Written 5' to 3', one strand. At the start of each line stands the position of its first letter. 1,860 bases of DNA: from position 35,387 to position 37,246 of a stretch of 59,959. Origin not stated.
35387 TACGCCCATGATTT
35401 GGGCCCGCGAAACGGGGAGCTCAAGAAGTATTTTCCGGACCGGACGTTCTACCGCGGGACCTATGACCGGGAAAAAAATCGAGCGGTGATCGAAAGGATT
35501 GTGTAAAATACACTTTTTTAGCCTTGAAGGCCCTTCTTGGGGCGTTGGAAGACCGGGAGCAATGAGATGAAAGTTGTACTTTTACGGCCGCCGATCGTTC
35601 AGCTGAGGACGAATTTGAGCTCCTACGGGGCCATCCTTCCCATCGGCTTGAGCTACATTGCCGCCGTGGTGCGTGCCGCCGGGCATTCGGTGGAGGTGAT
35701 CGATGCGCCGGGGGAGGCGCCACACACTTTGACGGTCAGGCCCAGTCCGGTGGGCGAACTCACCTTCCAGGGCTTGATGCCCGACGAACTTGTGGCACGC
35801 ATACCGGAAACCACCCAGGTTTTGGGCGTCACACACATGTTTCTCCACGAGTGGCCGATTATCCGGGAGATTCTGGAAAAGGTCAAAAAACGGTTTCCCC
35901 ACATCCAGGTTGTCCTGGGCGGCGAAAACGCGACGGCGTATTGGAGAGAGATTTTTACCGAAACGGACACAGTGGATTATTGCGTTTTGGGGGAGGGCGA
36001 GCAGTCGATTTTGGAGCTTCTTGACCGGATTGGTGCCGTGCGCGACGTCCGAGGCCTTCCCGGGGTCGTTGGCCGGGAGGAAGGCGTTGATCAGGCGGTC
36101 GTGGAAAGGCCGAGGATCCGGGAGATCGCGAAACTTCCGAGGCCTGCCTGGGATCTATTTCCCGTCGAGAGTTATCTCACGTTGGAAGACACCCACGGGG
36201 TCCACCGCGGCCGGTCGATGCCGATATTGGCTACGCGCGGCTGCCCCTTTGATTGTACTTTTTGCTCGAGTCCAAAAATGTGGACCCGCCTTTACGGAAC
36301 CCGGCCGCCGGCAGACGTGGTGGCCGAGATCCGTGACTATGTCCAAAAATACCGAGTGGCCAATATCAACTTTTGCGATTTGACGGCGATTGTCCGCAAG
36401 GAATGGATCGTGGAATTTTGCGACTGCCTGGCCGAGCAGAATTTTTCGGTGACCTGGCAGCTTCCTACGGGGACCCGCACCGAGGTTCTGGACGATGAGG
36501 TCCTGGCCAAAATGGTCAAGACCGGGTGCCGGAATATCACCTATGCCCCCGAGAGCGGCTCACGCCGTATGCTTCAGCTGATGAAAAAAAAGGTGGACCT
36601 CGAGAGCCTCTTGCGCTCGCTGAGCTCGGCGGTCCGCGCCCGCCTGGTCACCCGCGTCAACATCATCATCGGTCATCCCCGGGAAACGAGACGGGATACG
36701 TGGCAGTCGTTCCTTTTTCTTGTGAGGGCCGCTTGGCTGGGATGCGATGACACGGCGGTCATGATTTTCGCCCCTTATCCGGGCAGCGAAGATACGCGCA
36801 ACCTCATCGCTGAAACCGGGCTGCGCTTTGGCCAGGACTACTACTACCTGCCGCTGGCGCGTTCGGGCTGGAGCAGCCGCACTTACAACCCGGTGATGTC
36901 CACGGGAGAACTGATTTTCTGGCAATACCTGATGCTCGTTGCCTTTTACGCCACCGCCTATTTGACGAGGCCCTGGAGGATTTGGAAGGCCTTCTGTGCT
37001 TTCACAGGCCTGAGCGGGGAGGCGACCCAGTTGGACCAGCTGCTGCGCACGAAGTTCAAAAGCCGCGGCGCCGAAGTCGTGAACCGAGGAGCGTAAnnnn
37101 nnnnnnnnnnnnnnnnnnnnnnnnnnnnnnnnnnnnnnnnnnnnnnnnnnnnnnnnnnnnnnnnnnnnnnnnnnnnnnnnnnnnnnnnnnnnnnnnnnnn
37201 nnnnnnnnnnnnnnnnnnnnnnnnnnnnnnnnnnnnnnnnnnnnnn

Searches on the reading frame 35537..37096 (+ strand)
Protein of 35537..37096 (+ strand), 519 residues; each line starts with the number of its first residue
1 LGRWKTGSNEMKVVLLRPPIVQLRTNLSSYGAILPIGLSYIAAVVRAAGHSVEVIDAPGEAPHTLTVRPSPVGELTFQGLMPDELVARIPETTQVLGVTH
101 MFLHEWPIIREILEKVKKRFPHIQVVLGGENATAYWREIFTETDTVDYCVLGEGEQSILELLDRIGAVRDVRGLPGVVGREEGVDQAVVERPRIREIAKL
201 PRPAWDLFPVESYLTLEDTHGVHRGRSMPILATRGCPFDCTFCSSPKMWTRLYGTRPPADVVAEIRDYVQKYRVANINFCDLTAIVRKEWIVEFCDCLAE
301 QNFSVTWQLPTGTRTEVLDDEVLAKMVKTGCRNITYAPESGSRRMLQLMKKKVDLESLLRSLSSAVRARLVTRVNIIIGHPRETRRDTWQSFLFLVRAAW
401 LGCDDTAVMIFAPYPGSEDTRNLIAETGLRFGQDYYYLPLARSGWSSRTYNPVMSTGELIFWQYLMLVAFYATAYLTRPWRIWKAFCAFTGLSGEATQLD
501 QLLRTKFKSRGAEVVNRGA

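Call 9: search_protein_families(library=pfam, proteins=[window:35537-37096:+], max_evalue=0.001)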
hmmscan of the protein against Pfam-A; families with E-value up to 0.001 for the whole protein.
window:35537-37096:+ (519 aa): 3 families
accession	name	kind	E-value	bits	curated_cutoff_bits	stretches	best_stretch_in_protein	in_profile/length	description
PF04055.27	Radical_SAM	-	4.4e-19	69.7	29.5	1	232-394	3-165/166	Radical SAM superfamily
PF02310.24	B12-binding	-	3.4e-15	56.4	32.1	1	29-161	8-120/121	B12 binding domain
PF13353.11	Fer4_12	-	0.0003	21.6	22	0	232-325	11-104/137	4Fe-4S single cluster domain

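Call 55: search_solved_structures(query=window:35537-37096:+, max_evalue=0.01)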
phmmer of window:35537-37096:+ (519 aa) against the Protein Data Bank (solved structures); distinct sequences matched with E-value up to 0.01: 7.
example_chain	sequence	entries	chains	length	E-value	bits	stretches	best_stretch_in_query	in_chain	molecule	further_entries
6fd2_B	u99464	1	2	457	3.2e-18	68.8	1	173-419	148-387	Putative apramycin biosynthetic oxidoreductase 4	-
9ccb_A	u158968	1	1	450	5.6e-14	54.8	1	146-418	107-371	Radical SAM core domain-containing protein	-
7kdx_A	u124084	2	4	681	1.7e-07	33.4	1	104-301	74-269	Methyltransferase TokK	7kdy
2qgq_A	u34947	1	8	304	2e-05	26.5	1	233-390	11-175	Protein TM_1862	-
4jc0_A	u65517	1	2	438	3.6e-05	25.7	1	232-390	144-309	Ribosomal protein S12 methylthiotransferase RimO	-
6wte_A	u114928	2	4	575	0.00012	24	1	110-267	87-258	B12-binding domain-containing protein | Tryptophan-C2-methyltransferase containing B12-binding domain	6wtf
9n1b_A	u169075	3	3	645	0.0055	18.5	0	108-255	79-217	Radical SAM protein | Radical SAM enzyme CysS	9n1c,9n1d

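Call 56: search_protein_families(library=ncbifam, proteins=[window:35537-37096:+], max_evalue=0.00001)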
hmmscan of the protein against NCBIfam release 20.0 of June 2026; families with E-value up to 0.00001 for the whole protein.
window:35537-37096:+ (519 aa): 22 families
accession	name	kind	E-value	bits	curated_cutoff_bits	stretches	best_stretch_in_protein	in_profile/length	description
NF050148.1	rSAM_ApyD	equivalog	1.2e-44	152.8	750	1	34-418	24-388/645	RiPP biosynthesis radical SAM protein ApyD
NF038361.1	rSAM_Sden_1168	equivalog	2.5e-39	135.3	575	1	12-425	64-475/560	Sden_1168 family B12-binding radical SAM P-methyltransferase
TIGR02026.1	BchE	equivalog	2.7e-35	122.2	481.35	1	14-395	3-362/497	magnesium-protoporphyrin IX monomethyl ester anaerobic oxidative cyclase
TIGR03975.1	rSAM_ocin_1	subfamily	1e-27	97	281.85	1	91-387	127-419/606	RiPP maturation radical SAM C-methyltransferase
TIGR04367.1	HpnR_B12_rSAM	equivalog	1.6e-27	96.2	650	1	30-419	17-369/490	hopanoid C-3 methylase HpnR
TIGR04385.1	B12_rSAM_cofa1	equivalog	4e-26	92.2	450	1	33-391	18-357/438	B12 lower ligand biosynthesis radical SAM protein BzaD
TIGR04072.2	rSAM_ladder_B12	equivalog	4.7e-25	88.1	360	1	29-386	13-337/443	lipid biosynthesis B12-binding/radical SAM protein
TIGR04013.1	B12_SAM_MJ_1487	hypoth_equivalog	1.2e-24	86.9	251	1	109-417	59-351/382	TIGR04013 family B12-binding domain/radical SAM domain-containing protein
TIGR04479.1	bcpD_PhpK_rSAM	subfamily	1.6e-23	82.9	600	1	83-395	100-406/504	PhpK family radical SAM P-methyltransferase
TIGR04014.1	B12_SAM_MJ_0865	equivalog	7.2e-23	81.1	360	1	107-421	55-356/434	methyl-coenzyme M reductase glutamine C-methyltransferase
NF033070.1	rSAM_AprD4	equivalog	2.6e-22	79.4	500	1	132-421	113-388/456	AprD4 family radical SAM diol-dehydratase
TIGR03471.1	HpnJ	equivalog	1.4e-21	77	577.6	1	111-459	86-421/472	hopanoid biosynthesis associated radical SAM protein HpnJ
TIGR04295.1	B12_rSAM_oligo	hypoth_equivalog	1.8e-14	53.3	400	1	34-421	24-382/422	TIGR04295 family B12-binding domain-containing radical SAM protein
TIGR04190.1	B12_SAM_Ta0216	equivalog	1.9e-14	53.2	500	1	113-183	100-171/554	TIGR04190 family B12-binding domain/radical SAM domain protein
NF040542.1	rSAM_RCCLKC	equivalog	3.7e-12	46.1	450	1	111-367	67-319/423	arsinothricin biosynthesis radical SAM protein ArsL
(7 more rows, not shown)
